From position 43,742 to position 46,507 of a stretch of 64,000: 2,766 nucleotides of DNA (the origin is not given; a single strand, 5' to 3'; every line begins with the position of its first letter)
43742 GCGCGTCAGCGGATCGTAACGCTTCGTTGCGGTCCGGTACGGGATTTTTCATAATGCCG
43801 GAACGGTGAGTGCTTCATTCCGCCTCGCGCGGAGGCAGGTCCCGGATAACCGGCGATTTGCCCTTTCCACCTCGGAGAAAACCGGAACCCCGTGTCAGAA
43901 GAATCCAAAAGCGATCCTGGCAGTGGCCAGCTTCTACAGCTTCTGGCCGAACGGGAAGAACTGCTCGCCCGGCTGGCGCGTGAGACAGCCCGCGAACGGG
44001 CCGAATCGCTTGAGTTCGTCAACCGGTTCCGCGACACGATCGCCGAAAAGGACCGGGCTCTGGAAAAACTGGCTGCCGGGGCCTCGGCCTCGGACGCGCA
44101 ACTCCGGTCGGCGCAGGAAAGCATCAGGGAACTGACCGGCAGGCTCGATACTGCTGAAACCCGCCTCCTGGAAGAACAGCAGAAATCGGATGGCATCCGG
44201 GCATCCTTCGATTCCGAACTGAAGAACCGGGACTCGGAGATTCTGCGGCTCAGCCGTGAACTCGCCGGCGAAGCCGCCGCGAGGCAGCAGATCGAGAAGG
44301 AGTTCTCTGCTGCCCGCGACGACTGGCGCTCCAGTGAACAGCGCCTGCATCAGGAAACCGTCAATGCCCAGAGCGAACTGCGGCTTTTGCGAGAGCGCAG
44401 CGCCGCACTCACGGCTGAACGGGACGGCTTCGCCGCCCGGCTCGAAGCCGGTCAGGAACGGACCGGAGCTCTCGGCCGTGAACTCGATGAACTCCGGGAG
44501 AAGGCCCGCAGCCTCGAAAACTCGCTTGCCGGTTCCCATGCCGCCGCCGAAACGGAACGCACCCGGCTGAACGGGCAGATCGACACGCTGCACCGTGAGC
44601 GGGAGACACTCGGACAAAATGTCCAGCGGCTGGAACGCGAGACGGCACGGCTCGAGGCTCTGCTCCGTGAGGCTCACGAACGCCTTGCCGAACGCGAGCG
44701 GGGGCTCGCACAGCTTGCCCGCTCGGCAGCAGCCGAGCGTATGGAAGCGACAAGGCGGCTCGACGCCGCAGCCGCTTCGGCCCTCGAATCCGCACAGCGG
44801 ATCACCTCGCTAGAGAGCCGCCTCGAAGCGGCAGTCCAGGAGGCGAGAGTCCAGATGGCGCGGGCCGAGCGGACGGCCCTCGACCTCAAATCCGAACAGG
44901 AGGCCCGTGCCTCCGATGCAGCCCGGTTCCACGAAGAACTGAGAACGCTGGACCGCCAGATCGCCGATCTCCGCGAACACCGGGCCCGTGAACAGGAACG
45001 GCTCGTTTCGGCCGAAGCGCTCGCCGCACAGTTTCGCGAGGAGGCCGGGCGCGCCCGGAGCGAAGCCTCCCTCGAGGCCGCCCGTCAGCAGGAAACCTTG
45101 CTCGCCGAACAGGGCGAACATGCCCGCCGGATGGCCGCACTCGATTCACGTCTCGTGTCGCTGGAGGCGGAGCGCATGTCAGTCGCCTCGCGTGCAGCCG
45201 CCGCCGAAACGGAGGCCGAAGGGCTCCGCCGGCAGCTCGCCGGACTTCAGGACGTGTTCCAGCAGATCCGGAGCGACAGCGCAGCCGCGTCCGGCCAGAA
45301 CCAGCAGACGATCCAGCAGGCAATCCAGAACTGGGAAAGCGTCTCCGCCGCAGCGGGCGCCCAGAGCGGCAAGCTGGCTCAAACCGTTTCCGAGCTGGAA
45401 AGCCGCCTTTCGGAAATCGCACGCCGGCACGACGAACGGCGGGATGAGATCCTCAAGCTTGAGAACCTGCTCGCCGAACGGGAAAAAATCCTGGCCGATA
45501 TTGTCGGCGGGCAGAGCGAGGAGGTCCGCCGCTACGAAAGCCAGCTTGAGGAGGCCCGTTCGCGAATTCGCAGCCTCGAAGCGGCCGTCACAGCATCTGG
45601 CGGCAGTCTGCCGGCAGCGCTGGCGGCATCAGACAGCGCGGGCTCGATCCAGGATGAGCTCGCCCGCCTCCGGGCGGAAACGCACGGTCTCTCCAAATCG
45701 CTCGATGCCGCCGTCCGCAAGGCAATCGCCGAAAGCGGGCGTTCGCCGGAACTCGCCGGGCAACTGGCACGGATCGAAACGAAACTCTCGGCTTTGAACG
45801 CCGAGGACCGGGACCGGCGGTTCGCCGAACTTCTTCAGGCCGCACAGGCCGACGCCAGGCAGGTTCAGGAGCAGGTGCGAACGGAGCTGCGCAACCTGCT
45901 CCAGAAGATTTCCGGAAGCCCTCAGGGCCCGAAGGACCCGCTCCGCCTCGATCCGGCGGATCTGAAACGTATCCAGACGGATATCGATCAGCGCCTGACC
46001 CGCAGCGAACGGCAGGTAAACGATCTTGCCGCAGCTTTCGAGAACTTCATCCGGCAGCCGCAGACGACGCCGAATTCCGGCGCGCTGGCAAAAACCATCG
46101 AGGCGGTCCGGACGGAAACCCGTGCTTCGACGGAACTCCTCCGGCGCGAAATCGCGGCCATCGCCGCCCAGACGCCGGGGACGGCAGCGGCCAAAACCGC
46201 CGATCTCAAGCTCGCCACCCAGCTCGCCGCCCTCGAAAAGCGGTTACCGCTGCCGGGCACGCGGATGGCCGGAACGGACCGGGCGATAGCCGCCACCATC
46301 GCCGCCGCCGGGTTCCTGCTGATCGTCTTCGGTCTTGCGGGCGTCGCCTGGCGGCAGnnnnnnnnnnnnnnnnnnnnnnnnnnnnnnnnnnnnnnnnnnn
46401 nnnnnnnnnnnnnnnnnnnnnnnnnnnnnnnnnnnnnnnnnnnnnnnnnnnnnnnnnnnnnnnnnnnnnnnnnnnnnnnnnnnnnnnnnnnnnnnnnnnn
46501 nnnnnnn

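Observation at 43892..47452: Unusual fusion: ~780-aa coiled coil + single TM helix + C-terminal NodB polysaccharide deacetylase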

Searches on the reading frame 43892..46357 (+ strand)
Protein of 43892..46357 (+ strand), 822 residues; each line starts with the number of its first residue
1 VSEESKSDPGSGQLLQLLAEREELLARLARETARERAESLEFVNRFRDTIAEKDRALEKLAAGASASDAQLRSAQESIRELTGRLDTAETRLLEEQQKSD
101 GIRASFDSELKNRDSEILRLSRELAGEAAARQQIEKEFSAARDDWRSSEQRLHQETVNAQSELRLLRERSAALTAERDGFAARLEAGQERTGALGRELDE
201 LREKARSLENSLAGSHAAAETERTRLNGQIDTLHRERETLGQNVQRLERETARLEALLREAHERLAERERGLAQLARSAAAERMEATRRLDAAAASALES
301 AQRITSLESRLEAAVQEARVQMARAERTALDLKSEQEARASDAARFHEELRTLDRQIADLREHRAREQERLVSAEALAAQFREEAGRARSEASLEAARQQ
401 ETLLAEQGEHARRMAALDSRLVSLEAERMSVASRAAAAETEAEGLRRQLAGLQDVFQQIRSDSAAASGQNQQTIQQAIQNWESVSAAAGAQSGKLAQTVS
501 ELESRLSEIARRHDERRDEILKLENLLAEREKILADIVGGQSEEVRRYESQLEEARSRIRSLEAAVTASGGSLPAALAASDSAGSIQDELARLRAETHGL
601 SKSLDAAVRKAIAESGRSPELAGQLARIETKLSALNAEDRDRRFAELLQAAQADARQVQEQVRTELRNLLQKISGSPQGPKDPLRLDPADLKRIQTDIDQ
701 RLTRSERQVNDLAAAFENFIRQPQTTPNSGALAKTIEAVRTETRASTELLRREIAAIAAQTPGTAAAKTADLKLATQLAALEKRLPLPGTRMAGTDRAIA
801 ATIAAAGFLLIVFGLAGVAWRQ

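Call 54: predict_structure(alignment_id=A5)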
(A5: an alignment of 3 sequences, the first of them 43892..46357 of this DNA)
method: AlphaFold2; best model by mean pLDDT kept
length: 822 residues; sequences in the alignment: 3
mean_pLDDT: 64.3   pTM: 0.29
mean pLDDT of the five models: 64.3, 64.2, 61.4, 61.0, 60.1
residues with pLDDT >= 90: 0; 70-90: 349; 50-70: 305; < 50: 168
segments of 3 or more residues with pLDDT < 50: 1-6, 405-407, 413-416, 418-424, 426-445, 448-454, 456-471, 481-496, 498-500, 570-580, 675-682, 762-794, 796-803, 805-809, 814-822
pLDDT, mean of each block of 10 residues (from residue 1): 45 78 82 76 77 75 62 77 76 75 79 81 72 70 71 69 71 71 72 73 69 53 54 54 68 76 78 73 68 71 74 78 80 81 83 86 84 79 75 64 52 45 41 40 47 46 44 52 45 45 51 58 66 59 70 77 65 43 65 73 70 61 64 64 66 68 68 50 53 67 71 65 54 68 71 64 45 44 41 45 49 47 40
secondary structure, 60 per line:
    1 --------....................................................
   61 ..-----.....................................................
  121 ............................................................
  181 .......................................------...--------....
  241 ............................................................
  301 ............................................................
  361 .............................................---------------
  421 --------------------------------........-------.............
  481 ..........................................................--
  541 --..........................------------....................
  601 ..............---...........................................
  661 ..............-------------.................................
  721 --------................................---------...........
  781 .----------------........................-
elements in order (helices of 4 or more, strands of 3 or more residues): H9-62 H68-219 H237-405 H453-460 H468-538 H543-568 H581-614 H618-674 H688-720 H729-760 H770-781 H798-821

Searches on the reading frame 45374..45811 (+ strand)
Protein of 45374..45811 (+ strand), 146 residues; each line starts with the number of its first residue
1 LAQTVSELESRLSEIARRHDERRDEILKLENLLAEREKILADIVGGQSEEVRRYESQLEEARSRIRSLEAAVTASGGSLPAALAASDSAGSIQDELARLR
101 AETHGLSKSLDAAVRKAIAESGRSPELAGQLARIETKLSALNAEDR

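Call 76: find_homologous_proteins(query=window:45374-45811:+, max_evalue=0.001)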
Query window:45374-45811:+: 1534 candidates shared short words with the query, none scored E <= 0.001.
